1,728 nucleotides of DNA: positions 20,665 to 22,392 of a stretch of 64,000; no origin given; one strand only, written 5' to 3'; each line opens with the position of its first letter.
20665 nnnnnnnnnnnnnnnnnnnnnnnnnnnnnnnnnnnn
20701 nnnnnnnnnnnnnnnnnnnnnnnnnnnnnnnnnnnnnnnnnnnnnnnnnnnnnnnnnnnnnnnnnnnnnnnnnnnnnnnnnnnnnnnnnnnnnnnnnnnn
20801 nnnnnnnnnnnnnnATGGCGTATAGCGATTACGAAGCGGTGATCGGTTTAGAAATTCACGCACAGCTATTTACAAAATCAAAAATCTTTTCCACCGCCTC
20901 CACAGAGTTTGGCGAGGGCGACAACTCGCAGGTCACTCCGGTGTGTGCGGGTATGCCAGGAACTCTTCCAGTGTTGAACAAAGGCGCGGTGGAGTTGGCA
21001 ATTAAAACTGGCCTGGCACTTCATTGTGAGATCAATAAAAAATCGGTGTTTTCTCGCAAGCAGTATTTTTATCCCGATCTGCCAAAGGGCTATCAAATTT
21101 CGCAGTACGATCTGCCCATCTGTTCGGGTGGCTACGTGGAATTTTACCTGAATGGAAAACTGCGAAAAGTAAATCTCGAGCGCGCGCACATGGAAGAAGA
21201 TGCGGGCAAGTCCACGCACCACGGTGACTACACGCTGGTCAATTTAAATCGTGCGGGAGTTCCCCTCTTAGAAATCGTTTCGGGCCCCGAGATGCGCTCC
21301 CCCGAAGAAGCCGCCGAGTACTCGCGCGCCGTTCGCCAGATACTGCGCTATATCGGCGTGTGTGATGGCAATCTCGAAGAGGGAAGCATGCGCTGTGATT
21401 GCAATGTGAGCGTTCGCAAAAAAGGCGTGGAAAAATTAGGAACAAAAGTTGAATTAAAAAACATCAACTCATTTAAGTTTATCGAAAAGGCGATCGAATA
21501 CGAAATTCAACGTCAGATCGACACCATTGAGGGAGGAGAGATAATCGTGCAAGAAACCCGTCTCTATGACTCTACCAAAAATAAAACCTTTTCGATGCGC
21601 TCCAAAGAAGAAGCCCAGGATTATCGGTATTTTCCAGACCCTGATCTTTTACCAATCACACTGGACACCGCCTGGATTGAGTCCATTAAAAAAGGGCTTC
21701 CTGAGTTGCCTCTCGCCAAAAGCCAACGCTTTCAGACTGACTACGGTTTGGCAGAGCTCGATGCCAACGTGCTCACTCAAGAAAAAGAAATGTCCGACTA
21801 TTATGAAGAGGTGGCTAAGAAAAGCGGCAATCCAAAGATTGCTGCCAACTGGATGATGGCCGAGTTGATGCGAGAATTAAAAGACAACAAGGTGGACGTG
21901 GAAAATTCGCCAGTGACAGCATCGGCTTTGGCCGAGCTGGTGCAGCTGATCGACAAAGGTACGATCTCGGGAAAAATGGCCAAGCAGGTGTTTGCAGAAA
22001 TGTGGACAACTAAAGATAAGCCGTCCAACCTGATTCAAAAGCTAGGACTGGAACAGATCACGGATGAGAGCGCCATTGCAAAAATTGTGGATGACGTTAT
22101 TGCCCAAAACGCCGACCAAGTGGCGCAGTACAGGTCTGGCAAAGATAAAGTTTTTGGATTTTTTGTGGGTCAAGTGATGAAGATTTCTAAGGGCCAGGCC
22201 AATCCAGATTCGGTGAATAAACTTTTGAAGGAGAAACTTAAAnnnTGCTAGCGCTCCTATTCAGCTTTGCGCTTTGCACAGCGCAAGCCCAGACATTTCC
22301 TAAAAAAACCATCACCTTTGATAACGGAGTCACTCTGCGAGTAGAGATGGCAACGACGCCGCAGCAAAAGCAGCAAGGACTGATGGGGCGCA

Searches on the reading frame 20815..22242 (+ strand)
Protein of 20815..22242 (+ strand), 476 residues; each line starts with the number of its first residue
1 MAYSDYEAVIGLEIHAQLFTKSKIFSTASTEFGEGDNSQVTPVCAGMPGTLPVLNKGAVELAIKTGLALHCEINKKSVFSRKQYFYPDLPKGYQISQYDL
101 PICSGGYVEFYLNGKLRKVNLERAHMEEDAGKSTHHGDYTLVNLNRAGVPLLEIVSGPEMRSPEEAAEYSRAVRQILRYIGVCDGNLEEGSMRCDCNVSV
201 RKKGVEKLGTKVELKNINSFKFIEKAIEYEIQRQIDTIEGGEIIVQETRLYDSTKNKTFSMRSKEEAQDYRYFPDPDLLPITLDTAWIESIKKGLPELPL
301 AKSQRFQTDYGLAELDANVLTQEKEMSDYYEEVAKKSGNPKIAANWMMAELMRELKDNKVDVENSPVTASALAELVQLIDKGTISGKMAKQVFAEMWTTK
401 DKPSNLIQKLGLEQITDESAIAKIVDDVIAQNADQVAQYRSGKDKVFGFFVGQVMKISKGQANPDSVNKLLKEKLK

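Call 62: search_protein_families(library=pfam, proteins=[window:20815-22242:+], max_evalue=0.00001)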
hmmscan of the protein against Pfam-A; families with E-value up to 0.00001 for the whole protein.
window:20815-22242:+ (476 aa): 2 families
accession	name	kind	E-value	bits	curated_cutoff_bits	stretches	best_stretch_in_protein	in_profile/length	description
PF02934.20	GatB_N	-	3.6e-123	410.6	23.4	1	9-289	2-277/277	GatB/GatE catalytic domain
PF02637.23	GatB_Yqey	-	3.7e-58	196.1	27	1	328-475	1-148/148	GatB domain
